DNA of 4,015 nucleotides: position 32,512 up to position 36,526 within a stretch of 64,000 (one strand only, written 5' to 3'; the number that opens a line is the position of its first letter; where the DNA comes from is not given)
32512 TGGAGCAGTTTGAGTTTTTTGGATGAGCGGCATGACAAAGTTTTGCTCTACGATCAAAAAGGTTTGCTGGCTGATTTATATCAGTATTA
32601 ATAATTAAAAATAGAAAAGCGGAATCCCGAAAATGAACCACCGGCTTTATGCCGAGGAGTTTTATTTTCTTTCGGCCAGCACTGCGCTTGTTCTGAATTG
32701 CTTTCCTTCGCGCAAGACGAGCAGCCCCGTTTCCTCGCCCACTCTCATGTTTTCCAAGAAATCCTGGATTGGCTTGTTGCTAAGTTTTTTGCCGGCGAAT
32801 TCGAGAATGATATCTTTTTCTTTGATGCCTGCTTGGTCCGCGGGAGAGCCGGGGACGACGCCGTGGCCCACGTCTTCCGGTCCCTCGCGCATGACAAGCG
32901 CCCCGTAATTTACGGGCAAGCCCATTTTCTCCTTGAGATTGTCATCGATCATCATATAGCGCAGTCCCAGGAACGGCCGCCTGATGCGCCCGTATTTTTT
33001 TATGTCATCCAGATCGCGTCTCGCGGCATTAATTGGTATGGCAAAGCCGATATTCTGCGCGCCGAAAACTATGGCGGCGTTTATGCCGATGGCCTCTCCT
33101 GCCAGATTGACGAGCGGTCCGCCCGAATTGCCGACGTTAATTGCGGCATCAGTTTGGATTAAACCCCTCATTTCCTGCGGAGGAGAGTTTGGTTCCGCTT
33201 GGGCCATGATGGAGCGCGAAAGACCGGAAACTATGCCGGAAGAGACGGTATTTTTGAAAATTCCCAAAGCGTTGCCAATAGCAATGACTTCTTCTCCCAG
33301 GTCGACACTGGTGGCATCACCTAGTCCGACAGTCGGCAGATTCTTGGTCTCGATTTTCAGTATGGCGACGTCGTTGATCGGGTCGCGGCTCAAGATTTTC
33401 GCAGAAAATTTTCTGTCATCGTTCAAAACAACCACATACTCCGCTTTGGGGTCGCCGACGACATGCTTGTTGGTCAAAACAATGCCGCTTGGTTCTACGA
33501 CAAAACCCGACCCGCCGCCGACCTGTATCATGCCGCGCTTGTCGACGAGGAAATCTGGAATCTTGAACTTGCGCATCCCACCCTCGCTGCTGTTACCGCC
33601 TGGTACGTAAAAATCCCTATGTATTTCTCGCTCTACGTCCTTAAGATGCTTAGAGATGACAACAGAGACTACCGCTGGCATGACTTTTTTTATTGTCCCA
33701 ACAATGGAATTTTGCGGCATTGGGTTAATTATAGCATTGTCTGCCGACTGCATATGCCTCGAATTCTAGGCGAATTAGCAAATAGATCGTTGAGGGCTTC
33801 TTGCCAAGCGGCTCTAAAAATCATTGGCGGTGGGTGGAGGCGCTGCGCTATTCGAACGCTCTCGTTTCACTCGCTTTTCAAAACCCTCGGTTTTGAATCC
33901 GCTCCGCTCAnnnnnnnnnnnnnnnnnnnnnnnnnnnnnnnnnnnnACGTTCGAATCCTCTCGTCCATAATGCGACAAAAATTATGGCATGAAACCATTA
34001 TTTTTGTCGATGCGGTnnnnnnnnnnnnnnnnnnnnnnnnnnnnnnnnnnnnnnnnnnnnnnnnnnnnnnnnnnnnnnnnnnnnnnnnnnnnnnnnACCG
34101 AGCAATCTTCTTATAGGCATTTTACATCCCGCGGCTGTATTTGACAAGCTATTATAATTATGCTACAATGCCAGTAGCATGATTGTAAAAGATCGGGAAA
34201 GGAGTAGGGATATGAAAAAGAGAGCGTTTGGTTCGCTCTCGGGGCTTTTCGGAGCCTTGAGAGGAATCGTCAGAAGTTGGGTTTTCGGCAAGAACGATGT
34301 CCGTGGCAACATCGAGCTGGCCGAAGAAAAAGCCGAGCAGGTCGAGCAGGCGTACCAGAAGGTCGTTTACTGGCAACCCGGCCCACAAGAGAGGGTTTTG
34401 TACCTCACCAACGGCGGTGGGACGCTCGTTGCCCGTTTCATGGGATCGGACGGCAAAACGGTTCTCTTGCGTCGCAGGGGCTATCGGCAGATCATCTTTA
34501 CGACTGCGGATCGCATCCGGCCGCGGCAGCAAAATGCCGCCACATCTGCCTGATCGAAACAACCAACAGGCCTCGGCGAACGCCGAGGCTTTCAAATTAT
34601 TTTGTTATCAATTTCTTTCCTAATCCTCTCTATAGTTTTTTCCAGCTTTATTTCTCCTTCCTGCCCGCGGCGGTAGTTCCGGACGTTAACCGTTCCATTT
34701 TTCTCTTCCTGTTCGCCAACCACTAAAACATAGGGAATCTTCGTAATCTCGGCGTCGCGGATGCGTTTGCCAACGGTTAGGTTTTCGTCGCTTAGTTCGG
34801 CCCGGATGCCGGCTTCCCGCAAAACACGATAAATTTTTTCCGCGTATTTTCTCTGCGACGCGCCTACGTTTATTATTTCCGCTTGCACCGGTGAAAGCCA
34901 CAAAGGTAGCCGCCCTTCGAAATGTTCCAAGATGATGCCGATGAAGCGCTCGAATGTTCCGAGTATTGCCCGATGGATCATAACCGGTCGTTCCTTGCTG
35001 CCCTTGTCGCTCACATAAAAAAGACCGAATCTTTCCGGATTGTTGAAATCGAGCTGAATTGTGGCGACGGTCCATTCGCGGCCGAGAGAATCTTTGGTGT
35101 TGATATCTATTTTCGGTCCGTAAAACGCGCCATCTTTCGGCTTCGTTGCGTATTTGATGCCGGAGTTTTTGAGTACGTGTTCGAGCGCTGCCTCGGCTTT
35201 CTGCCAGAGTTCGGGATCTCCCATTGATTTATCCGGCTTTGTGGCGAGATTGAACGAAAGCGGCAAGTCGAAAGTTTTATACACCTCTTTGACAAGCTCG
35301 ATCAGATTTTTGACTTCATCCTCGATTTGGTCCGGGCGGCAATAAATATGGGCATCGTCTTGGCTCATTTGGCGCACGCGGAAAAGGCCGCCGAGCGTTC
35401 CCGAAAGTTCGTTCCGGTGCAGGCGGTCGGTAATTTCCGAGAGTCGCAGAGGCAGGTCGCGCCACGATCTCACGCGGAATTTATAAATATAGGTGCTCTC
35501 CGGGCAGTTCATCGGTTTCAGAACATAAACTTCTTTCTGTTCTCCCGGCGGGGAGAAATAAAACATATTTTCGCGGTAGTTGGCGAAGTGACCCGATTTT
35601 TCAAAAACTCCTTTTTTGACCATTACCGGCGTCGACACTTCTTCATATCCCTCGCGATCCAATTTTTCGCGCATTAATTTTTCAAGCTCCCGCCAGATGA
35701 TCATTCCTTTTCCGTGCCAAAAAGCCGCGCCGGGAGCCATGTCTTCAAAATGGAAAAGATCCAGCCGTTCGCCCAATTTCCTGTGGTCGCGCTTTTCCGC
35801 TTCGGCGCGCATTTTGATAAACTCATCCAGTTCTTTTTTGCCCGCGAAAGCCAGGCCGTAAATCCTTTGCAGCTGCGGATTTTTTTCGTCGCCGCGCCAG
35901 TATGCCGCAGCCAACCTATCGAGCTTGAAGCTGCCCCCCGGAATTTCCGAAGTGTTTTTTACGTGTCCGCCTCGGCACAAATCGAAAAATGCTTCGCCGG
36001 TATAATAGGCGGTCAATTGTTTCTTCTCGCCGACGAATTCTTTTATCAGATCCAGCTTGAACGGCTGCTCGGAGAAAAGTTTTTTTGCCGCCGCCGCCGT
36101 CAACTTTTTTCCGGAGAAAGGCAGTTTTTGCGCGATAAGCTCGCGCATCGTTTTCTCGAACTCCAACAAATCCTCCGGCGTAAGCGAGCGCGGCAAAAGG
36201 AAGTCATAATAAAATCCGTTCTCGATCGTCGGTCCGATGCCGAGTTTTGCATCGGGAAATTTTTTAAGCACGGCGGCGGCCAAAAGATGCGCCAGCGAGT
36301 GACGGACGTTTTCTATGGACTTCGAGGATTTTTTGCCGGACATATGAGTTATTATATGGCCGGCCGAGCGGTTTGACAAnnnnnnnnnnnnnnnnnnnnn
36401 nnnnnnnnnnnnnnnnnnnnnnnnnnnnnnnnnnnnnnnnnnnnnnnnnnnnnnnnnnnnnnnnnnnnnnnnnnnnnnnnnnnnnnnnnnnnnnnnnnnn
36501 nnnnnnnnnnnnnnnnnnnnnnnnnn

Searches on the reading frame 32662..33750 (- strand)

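Call 61: search_protein_families(library=pfam, proteins=[window:32662-33750:-], max_evalue=0.00001)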
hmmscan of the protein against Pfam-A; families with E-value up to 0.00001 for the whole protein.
window:32662-33750:- (362 aa): 3 families
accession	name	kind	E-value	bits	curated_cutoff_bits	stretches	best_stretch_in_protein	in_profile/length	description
PF13365.12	Trypsin_2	-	5.8e-31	108.6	27.6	1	80-223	1-144/144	Trypsin-like peptidase domain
PF00089.32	Trypsin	-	5.3e-17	62.8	20.6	1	75-242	18-215/220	Trypsin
PF17820.7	PDZ_6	-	1.7e-06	28.1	27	1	298-338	5-45/54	PDZ domain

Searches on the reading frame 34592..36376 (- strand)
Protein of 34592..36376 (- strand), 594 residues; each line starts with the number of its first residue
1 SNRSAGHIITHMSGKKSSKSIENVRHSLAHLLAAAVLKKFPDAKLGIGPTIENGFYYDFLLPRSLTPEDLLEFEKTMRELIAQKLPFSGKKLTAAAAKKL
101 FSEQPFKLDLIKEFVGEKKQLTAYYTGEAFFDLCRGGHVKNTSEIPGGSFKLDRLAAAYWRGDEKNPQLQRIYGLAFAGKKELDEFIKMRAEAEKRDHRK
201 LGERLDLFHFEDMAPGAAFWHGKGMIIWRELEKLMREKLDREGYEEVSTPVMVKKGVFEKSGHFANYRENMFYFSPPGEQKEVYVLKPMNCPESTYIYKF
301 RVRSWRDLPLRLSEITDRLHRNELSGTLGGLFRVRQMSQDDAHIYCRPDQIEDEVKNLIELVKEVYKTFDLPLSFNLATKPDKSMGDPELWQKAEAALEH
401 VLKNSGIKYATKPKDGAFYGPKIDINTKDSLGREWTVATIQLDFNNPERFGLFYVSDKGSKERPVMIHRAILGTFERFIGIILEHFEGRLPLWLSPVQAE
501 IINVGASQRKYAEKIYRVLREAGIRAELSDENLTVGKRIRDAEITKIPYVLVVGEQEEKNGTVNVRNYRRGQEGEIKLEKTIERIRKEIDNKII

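Call 60: search_protein_families(library=pfam, proteins=[window:34592-36376:-], max_evalue=0.00001)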
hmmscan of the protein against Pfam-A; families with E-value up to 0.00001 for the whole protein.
window:34592-36376:- (594 aa): 3 families
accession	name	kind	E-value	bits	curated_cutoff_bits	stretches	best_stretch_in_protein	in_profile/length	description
PF00587.30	tRNA-synt_2b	-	5.5e-41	141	29.3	1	279-486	6-179/179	tRNA synthetase class II core domain (G, H, P, S and T)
PF03129.25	HGTP_anticodon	-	1.4e-22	80.1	21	1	499-587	2-93/94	Anticodon binding domain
PF07973.19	tRNA_SAD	-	2.2e-12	47.2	24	1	123-173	3-44/44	Threonyl and Alanyl tRNA synthetase second additional domain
